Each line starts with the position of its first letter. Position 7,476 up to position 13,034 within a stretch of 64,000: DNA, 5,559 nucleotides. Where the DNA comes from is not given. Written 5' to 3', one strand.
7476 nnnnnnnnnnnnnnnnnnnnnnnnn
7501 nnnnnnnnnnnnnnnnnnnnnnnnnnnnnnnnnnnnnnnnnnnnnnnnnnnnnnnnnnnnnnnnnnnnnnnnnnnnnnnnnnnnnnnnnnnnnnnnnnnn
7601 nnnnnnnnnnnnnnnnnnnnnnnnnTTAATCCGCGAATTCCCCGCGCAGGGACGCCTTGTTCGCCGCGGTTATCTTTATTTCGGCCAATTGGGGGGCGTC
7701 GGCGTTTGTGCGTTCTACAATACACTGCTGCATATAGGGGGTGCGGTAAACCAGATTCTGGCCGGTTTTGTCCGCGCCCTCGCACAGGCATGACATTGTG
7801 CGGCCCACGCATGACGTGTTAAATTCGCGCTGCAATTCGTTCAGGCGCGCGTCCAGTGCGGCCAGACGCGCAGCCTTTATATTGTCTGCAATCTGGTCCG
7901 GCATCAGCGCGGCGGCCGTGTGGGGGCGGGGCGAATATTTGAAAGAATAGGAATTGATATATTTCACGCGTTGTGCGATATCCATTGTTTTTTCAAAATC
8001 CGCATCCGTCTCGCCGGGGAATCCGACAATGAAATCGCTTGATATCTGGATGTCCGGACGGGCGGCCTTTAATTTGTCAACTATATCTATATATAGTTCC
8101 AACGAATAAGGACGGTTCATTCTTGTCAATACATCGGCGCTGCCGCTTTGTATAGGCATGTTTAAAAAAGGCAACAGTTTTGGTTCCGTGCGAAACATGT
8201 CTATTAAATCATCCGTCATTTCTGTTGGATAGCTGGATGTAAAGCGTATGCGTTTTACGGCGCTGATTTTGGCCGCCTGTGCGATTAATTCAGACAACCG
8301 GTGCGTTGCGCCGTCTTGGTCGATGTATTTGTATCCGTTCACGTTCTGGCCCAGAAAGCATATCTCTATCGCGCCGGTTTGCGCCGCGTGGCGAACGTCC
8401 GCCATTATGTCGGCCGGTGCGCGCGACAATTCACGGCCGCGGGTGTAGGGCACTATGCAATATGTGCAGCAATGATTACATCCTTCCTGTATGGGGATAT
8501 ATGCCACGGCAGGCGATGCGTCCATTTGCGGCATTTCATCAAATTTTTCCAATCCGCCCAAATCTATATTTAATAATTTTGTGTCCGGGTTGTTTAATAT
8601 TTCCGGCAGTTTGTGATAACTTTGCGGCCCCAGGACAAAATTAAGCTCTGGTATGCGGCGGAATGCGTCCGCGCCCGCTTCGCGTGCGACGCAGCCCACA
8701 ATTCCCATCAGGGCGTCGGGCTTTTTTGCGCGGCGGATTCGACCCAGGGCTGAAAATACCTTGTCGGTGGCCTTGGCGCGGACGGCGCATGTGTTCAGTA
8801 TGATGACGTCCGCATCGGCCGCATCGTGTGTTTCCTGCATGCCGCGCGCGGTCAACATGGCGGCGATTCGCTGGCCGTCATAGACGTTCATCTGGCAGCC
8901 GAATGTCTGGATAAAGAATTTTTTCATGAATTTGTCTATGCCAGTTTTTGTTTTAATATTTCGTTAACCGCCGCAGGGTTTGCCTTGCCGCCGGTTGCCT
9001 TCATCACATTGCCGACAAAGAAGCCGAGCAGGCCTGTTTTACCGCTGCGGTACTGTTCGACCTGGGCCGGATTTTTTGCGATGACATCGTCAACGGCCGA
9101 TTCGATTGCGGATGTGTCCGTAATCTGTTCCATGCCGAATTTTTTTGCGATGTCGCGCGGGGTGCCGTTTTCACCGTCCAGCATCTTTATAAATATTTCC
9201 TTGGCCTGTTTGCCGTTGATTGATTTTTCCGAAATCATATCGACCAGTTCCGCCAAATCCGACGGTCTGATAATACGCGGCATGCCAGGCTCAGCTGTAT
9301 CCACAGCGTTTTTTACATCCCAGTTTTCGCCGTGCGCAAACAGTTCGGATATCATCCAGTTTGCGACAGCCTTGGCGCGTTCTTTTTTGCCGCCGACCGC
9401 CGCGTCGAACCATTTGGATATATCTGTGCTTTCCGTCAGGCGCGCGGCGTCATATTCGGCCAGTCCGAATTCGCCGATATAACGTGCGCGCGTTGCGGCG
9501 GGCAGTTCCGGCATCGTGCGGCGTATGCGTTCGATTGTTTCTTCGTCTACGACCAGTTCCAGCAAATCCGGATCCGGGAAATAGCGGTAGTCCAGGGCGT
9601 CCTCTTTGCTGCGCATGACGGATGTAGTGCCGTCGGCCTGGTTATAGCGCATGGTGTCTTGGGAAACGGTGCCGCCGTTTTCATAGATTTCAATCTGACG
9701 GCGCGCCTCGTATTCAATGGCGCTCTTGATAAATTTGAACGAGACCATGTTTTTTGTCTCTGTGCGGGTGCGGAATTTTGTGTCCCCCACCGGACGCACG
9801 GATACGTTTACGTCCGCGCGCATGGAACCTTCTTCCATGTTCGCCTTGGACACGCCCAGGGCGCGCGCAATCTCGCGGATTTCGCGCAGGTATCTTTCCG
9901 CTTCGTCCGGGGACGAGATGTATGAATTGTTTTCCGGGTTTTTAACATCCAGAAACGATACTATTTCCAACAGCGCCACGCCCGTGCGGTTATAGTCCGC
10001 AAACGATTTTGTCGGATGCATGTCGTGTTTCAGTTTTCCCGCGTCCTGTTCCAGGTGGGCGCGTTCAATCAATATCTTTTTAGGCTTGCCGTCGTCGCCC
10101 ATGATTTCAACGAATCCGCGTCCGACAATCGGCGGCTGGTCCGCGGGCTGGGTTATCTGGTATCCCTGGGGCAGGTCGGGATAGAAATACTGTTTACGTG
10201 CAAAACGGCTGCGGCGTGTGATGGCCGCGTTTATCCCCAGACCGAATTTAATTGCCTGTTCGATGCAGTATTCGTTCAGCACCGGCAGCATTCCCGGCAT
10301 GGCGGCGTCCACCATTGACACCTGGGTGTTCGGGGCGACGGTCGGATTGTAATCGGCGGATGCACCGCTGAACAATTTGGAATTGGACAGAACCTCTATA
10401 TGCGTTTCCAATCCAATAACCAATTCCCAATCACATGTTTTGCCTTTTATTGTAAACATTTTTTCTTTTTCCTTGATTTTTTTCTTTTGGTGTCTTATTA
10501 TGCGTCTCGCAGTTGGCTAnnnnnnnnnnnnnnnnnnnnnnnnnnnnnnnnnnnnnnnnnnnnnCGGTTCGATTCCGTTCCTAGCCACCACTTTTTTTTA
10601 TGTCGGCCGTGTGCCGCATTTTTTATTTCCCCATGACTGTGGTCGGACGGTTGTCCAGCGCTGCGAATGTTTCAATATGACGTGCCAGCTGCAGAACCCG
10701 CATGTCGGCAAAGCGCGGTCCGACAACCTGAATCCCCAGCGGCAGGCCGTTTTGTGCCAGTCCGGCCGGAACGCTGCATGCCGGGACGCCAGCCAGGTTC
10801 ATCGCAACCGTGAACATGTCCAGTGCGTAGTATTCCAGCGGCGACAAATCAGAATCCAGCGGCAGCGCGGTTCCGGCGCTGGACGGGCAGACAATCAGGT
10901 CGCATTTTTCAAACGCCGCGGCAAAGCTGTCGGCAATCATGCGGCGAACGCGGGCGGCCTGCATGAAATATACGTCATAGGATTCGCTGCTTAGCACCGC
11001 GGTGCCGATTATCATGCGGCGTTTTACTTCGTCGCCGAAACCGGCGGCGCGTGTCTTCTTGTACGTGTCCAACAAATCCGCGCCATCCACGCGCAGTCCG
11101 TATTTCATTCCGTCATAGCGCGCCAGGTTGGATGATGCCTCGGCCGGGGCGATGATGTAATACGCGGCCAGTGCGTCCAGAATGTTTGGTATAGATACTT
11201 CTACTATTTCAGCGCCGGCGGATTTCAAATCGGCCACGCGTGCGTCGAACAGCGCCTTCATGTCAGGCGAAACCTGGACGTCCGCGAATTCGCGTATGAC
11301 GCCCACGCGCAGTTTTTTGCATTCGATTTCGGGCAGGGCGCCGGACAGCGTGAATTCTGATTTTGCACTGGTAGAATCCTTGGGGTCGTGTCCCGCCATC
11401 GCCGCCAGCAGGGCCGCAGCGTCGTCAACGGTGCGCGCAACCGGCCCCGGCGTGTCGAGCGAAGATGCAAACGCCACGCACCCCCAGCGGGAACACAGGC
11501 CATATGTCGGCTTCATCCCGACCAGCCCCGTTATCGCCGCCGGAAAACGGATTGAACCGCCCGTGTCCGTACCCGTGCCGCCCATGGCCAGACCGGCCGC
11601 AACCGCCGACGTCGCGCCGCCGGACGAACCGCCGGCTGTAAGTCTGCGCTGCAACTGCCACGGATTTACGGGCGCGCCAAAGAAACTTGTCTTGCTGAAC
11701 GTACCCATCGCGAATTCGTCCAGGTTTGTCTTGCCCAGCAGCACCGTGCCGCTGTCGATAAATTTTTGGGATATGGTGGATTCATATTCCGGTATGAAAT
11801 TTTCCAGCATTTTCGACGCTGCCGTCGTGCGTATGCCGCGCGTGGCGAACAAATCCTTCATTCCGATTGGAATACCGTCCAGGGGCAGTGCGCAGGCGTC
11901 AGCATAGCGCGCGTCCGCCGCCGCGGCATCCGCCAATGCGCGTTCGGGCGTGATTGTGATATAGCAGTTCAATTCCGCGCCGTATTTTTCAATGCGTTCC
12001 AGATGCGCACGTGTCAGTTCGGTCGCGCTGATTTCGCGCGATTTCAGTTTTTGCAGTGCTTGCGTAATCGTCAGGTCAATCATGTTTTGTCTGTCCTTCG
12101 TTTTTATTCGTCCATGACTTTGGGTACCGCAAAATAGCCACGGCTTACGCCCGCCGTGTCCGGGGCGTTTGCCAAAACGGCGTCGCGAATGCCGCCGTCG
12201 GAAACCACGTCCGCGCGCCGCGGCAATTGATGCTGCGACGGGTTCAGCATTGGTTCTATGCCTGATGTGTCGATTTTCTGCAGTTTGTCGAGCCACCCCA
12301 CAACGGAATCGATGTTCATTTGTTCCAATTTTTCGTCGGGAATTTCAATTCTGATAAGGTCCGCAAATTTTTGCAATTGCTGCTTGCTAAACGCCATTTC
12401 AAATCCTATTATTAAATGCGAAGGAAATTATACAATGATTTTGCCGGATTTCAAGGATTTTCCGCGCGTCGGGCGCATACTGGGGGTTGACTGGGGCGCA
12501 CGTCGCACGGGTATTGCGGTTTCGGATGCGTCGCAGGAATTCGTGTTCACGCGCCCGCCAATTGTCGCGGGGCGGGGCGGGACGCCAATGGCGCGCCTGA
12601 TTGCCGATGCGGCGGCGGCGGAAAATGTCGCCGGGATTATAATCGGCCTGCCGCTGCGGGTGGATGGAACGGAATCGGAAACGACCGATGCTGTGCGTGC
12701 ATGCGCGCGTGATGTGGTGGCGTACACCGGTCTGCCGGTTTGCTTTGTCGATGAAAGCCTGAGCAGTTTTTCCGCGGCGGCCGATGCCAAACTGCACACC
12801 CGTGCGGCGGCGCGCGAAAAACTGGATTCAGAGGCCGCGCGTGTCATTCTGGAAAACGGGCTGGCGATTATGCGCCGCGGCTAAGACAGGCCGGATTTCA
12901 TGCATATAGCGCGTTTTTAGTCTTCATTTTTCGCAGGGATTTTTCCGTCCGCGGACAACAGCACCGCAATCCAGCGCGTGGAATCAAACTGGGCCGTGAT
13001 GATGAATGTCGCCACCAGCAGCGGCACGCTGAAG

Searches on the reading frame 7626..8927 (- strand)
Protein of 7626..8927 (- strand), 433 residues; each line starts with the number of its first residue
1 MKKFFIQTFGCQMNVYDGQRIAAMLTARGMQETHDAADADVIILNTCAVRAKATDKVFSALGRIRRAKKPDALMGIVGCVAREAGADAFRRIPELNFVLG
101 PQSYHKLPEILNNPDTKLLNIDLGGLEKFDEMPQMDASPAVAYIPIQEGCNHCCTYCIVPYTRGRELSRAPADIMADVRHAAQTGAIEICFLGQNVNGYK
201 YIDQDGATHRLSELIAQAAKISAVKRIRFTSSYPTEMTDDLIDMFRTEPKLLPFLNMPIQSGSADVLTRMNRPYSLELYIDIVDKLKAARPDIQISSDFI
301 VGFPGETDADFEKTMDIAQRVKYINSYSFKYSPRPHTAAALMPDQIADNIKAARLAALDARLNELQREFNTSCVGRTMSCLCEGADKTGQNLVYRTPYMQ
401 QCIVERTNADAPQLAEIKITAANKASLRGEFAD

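Call 65: search_protein_families(library=pfam, proteins=[window:7626-8927:-], max_evalue=0.001)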
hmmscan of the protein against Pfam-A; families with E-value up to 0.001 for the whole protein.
window:7626-8927:- (433 aa): 2 families
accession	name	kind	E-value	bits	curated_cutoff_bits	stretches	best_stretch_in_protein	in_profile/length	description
PF00919.26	UPF0004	-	1.1e-28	99.5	27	1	3-100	1-98/98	Uncharacterized protein family UPF0004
PF04055.27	Radical_SAM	-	1.4e-25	90.8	29.5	1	144-316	1-164/166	Radical SAM superfamily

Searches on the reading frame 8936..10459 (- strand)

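Call 65: search_protein_families(library=pfam, proteins=[window:8936-10459:-], max_evalue=0.001)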
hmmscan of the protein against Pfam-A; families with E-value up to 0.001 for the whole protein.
window:8936-10459:- (507 aa): 2 families
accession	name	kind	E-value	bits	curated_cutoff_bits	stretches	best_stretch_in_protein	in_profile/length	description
PF02934.20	GatB_N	-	9e-101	337.1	23.4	1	13-310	1-277/277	GatB/GatE catalytic domain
PF02637.23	GatB_Yqey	-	5.4e-44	150.1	27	1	350-506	2-148/148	GatB domain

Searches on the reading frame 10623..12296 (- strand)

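Call 65: search_protein_families(library=pfam, proteins=[window:10623-12296:-], max_evalue=0.001)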
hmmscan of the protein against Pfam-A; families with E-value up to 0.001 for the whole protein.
window:10623-12296:- (557 aa): 1 family
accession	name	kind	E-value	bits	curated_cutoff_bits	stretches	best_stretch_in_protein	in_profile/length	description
PF01425.27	Amidase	-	6.9e-138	460.8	27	1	93-535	1-445/445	Amidase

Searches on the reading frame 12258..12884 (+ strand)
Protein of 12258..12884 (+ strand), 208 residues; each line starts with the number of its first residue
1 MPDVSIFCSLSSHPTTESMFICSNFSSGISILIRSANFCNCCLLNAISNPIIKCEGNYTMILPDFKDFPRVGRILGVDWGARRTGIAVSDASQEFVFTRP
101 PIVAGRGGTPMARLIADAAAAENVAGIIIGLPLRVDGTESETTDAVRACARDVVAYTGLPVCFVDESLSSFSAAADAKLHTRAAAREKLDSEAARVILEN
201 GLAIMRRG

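Call 65: search_protein_families(library=pfam, proteins=[window:12258-12884:+], max_evalue=0.001)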
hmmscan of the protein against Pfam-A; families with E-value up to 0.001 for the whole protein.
window:12258-12884:+ (208 aa): 1 family
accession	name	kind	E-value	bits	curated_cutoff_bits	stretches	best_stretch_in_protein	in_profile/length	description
PF03652.20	RuvX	-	8.2e-26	91.4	29.2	1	73-202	2-132/134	Holliday junction resolvase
